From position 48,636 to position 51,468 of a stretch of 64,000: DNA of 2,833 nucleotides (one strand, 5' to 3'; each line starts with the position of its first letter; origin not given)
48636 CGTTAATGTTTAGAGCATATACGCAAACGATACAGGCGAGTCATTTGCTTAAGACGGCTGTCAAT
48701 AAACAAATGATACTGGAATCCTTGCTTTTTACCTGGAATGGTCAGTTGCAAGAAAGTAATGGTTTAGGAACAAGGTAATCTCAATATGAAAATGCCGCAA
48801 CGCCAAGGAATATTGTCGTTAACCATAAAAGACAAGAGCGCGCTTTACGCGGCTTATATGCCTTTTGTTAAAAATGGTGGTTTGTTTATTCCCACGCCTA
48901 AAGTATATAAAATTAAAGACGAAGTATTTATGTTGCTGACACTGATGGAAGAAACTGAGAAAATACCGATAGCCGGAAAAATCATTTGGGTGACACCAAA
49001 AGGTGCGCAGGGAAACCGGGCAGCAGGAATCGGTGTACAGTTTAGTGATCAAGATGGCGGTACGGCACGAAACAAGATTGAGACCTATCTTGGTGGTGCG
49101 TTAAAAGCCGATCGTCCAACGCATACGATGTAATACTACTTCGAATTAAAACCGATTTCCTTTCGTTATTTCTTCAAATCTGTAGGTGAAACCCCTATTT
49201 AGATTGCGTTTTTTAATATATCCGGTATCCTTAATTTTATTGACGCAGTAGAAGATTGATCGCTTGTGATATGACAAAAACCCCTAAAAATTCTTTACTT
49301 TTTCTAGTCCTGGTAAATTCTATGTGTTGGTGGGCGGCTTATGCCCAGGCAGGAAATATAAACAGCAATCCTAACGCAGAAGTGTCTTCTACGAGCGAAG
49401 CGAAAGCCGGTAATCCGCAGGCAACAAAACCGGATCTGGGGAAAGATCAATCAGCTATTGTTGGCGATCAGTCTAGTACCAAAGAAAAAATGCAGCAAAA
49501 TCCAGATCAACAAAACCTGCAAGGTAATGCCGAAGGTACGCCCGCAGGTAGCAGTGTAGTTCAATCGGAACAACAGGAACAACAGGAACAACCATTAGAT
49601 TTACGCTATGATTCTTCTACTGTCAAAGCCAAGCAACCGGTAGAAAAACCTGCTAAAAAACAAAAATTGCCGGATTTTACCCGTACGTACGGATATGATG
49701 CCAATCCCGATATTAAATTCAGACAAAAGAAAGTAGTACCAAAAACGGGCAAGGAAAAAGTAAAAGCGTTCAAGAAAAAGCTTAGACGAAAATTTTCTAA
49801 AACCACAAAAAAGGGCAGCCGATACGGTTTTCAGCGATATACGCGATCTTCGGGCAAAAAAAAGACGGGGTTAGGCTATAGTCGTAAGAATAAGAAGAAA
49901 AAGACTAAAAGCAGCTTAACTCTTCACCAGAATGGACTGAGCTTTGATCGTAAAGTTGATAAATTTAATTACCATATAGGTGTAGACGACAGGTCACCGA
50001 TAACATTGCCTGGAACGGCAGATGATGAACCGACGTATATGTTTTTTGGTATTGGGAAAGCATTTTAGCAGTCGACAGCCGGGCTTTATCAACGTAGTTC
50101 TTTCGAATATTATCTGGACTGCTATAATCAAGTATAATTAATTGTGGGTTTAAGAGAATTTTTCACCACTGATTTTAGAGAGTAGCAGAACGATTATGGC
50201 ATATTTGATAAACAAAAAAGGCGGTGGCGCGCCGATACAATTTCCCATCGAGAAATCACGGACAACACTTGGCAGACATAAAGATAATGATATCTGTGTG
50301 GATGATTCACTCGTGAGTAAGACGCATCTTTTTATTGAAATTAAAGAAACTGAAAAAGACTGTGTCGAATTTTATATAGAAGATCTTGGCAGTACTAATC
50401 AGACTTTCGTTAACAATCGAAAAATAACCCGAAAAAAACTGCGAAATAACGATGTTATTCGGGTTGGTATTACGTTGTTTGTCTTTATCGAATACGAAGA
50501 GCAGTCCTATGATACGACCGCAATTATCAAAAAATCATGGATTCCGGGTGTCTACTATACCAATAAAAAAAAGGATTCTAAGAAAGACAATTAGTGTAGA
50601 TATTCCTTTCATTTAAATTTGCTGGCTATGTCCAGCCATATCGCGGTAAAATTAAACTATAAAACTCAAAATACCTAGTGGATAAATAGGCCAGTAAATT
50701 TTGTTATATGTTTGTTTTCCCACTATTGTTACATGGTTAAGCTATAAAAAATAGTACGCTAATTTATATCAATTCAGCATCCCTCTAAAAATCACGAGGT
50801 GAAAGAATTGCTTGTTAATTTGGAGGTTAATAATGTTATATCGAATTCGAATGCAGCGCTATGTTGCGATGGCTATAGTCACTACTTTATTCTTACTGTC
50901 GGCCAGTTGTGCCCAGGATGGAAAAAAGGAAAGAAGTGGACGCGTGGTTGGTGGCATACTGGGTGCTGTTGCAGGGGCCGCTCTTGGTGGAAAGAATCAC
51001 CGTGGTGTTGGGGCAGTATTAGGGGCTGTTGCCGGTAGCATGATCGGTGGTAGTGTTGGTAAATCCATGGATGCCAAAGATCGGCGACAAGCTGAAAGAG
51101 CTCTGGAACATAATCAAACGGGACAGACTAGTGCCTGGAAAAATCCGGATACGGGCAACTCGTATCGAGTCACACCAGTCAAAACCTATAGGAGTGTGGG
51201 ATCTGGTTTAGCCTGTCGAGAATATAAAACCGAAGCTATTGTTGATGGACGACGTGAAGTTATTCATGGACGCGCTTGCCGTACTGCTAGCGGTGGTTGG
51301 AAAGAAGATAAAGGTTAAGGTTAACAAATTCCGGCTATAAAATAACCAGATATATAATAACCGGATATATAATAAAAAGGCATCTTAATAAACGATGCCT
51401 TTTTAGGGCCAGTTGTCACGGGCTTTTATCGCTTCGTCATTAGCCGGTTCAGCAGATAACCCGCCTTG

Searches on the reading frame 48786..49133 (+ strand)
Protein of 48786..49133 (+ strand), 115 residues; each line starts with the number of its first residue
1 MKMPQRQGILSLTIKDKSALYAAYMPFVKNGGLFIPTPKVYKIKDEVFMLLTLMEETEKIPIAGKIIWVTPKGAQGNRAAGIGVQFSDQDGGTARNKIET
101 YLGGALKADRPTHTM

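Call 39: search_protein_families(library=pfam, proteins=[window:48786-49133:+], max_evalue=0.00001)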
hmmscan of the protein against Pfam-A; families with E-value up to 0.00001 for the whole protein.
window:48786-49133:+ (115 aa): 1 family
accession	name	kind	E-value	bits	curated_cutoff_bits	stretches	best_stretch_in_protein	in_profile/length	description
PF07238.19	PilZ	-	8e-12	45.8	22.5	1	11-102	13-100/102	PilZ domain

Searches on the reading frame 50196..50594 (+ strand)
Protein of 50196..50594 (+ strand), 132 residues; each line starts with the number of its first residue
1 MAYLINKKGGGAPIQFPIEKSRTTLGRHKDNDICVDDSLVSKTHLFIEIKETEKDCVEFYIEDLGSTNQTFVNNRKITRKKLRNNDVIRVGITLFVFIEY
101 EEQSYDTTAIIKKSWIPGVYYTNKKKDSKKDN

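Call 39: search_protein_families(library=pfam, proteins=[window:50196-50594:+], max_evalue=0.00001)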
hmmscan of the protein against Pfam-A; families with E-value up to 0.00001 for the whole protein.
window:50196-50594:+ (132 aa): 2 families
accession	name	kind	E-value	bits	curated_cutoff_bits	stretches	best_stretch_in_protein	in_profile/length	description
PF00498.31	FHA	-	2.5e-20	73.1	20.7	1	23-91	1-67/67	FHA domain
PF16697.10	Yop-YscD_cpl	-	3.1e-15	56.6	33.2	1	14-99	10-92/94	Inner membrane component of T3SS, cytoplasmic domain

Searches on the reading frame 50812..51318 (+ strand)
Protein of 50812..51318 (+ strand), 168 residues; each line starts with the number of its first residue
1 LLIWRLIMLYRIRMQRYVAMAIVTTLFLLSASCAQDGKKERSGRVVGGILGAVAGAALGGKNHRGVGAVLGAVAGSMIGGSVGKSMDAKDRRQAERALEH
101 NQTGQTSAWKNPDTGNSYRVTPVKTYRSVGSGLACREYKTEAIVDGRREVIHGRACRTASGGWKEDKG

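Call 39: search_protein_families(library=pfam, proteins=[window:50812-51318:+], max_evalue=0.00001)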
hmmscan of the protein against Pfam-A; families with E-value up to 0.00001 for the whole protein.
window:50812-51318:+ (168 aa): 4 families
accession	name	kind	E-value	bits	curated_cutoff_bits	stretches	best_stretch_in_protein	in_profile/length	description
PF16998.10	17kDa_Anti_2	-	1.3e-08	35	26.6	1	82-164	28-109/116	17 kDa outer membrane surface antigen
PF13488.11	Gly-zipper_Omp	-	4.4e-07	30.2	25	1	46-89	1-45/46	Glycine zipper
PF05433.20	Rick_17kDa_Anti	-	5.1e-07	29.9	24.2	1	45-83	4-43/43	Glycine zipper 2TM domain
PF13441.11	Gly-zipper_YMGG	-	2.3e-06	27.6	28.9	1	43-83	6-43/45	YMGG-like Gly-zipper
